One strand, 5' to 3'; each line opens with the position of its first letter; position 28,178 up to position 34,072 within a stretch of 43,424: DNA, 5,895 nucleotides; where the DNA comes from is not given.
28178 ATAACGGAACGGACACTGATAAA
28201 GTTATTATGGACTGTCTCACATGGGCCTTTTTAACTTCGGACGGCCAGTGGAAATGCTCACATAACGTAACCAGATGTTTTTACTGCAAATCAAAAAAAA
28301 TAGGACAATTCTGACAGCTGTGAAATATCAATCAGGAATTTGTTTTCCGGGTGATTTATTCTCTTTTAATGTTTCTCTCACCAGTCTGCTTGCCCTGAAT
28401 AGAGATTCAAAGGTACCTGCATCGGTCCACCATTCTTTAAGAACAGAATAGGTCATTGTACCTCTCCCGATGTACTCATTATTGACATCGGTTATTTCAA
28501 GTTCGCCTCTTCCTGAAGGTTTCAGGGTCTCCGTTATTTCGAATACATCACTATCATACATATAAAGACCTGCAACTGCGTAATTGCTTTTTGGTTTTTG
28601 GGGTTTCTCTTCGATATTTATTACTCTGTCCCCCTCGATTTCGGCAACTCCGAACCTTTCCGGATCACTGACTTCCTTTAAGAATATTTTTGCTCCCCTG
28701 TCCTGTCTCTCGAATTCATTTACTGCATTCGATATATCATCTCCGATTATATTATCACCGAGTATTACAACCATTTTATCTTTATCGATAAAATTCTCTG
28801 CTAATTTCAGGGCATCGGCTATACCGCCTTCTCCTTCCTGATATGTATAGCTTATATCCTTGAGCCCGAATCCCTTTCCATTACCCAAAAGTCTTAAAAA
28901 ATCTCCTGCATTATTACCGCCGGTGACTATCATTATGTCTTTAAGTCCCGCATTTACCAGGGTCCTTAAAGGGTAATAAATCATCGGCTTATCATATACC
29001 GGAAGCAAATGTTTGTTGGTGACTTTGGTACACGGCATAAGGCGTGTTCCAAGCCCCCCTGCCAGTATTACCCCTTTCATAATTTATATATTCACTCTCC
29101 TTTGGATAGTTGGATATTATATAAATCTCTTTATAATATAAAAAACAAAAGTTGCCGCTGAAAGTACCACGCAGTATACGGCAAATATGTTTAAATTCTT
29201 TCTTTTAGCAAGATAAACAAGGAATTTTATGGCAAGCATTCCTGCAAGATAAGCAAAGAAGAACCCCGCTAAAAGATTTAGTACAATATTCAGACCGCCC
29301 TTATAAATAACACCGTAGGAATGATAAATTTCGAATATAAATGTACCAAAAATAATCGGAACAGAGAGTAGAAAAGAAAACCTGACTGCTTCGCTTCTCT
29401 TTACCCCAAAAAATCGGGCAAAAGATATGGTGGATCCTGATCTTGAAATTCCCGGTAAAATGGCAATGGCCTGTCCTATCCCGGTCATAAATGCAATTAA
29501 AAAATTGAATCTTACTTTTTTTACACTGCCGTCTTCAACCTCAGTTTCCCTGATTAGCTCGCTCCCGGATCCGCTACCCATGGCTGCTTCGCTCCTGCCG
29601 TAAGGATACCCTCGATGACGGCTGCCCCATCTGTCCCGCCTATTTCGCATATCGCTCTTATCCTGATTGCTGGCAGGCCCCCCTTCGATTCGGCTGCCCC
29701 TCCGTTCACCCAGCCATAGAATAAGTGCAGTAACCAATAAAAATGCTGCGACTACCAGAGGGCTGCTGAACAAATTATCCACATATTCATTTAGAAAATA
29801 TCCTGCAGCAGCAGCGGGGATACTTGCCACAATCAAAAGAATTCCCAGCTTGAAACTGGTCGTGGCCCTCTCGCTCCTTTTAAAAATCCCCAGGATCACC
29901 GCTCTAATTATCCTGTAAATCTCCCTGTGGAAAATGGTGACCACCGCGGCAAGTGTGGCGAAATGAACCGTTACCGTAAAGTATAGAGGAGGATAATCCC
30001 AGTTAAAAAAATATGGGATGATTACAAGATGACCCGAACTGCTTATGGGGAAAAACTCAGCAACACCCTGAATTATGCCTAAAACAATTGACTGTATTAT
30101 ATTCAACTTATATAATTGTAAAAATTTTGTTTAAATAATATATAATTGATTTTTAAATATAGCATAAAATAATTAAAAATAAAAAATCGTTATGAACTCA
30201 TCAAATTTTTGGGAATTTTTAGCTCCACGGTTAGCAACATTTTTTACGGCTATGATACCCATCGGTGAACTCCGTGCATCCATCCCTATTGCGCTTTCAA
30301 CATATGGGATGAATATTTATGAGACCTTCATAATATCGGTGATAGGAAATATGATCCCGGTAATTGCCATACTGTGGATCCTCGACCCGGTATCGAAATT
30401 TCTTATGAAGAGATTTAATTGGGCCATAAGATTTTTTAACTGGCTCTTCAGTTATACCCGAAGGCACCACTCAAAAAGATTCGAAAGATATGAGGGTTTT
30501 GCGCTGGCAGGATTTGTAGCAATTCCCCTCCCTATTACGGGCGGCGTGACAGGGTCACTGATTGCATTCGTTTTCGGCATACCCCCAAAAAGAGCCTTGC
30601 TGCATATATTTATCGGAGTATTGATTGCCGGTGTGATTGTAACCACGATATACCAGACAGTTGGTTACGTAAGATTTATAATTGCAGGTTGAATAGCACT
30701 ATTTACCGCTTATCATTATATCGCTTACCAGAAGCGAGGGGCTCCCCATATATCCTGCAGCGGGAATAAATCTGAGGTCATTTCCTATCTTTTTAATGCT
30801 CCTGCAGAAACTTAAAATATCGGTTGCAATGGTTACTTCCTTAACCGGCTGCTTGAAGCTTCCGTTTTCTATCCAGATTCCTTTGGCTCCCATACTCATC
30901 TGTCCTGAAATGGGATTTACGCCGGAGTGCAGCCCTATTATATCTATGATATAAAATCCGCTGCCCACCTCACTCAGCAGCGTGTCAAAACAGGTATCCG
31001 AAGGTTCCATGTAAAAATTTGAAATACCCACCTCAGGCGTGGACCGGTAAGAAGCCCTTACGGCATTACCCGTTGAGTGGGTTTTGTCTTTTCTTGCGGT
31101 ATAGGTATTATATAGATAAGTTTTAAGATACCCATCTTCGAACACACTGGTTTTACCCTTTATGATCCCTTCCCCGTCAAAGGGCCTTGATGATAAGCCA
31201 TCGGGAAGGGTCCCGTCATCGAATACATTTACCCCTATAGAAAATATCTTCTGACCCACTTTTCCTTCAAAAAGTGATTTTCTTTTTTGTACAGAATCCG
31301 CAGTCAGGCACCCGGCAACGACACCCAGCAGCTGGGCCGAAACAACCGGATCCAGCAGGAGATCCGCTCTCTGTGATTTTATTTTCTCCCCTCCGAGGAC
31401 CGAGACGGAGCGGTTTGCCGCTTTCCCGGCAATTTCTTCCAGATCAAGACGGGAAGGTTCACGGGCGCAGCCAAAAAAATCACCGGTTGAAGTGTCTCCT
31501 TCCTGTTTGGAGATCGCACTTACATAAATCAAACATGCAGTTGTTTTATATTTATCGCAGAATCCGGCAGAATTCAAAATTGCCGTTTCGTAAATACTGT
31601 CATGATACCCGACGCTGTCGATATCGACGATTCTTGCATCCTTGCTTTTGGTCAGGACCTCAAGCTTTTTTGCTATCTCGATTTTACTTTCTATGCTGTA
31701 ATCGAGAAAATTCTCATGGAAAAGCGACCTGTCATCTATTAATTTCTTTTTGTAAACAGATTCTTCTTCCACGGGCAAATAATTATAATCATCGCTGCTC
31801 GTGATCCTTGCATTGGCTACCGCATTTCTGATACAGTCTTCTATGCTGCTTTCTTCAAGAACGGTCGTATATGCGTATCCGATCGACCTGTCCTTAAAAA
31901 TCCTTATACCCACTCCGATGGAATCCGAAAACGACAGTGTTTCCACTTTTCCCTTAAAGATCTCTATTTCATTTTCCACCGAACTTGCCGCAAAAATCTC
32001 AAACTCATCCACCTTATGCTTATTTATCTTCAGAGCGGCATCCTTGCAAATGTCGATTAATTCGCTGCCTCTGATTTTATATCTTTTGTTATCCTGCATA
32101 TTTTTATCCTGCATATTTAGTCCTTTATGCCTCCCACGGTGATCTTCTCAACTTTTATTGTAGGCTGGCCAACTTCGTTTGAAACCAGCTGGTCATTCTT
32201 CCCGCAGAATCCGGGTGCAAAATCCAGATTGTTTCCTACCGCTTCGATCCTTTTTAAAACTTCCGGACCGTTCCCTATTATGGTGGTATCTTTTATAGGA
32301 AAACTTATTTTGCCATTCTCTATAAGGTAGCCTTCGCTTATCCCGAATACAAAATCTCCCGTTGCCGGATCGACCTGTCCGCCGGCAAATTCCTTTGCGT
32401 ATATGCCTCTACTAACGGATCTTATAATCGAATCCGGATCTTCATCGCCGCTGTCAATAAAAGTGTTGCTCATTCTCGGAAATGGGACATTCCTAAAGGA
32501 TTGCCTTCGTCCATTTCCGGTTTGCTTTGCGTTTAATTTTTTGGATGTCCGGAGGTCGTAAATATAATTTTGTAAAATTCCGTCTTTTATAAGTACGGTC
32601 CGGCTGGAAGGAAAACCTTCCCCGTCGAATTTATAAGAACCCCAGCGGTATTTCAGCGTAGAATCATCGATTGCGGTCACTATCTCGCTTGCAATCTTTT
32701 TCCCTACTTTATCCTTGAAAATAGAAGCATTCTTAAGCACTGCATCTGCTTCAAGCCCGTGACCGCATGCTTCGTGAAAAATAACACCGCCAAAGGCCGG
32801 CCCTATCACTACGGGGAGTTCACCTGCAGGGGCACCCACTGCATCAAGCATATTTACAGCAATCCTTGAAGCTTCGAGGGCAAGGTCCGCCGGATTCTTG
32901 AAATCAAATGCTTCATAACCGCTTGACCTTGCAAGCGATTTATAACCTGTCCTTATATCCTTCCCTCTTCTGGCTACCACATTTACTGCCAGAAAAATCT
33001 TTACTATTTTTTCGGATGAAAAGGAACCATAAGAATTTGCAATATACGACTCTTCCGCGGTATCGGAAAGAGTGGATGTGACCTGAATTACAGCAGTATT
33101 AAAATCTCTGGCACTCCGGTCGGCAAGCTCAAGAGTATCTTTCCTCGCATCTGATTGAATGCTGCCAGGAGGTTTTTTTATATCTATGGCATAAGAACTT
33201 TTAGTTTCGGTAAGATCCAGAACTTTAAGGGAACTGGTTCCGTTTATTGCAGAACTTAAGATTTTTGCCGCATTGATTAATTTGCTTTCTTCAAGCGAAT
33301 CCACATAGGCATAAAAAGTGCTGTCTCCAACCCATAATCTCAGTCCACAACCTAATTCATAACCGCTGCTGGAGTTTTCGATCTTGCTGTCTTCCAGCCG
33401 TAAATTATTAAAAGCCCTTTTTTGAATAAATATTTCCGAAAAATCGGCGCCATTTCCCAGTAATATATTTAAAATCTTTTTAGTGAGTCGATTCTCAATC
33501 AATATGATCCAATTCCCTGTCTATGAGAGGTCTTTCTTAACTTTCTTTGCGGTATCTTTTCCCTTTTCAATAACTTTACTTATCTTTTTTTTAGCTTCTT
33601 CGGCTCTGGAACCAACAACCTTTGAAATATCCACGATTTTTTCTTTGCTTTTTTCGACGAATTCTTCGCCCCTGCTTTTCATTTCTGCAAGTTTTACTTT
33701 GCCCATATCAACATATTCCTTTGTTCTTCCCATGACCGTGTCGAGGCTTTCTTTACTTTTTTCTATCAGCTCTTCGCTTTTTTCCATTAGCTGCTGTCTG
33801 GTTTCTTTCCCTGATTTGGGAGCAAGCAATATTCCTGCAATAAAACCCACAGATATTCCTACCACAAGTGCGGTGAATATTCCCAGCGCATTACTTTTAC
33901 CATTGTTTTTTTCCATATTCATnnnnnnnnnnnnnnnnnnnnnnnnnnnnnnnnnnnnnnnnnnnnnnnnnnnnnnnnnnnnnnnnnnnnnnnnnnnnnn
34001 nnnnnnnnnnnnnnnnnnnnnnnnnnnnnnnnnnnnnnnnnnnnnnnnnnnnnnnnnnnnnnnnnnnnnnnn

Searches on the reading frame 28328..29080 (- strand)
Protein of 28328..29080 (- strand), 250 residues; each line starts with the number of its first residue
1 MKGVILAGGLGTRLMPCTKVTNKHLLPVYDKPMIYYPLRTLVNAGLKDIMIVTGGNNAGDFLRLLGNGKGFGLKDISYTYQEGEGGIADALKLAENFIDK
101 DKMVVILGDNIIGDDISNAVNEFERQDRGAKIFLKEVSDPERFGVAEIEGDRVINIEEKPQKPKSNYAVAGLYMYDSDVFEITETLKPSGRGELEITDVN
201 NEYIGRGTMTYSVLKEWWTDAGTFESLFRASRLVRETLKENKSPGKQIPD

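Call 58: search_protein_families(library=pfam, proteins=[window:28328-29080:-], max_evalue=1)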
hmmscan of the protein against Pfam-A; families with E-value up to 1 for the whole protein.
window:28328-29080:- (250 aa): 3 families
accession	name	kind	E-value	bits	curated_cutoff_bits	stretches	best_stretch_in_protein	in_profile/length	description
PF00483.29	NTP_transferase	-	5e-61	206.8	21.2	1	2-235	1-243/245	Nucleotidyl transferase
PF12804.13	NTP_transf_3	-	2.2e-09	38.2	27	1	3-111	1-97/160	MobA-like NTP transferase domain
PF22763.1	NrS1-1_pol-like_HBD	-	0.055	13.8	27.9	1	217-242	14-41/64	NrS-1 polymerase HBD domain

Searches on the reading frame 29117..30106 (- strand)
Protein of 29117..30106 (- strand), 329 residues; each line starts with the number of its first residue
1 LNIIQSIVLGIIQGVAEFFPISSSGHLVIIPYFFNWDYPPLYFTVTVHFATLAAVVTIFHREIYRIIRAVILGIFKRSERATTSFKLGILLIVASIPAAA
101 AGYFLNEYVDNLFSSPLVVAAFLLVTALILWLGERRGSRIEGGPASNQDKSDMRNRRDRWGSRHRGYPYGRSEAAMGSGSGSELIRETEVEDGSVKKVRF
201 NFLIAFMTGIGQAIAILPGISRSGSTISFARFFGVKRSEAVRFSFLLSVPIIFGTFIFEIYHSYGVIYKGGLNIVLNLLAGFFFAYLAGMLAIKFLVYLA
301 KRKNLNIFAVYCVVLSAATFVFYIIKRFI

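Call 58: search_protein_families(library=pfam, proteins=[window:29117-30106:-], max_evalue=1)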
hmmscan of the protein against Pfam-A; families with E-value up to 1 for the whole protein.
window:29117-30106:- (329 aa): 2 families
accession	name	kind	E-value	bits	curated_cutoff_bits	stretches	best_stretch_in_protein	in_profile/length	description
PF02673.24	BacA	-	8.7e-70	235.8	33.4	2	7-146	2-137/257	Bacitracin resistance protein BacA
PF07332.16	Phage_holin_3_6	-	0.44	11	28.4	1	97-135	54-91/116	Putative Actinobacterial Holin-X, holin superfamily III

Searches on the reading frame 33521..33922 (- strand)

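Call 110: search_protein_families(library=pfam, proteins=[window:33521-33922:-], max_evalue=0.001)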
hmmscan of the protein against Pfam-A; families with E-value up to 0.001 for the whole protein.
window:33521-33922:- (133 aa): 2 families
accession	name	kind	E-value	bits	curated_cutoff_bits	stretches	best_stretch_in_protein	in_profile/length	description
PF12732.12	YtxH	-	4e-17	62.9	37.5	1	17-83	2-68/71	YtxH-like protein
PF01442.23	Apolipoprotein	-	2.3e-05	24.7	90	1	37-131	89-180/190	Apolipoprotein A1/A4/E domain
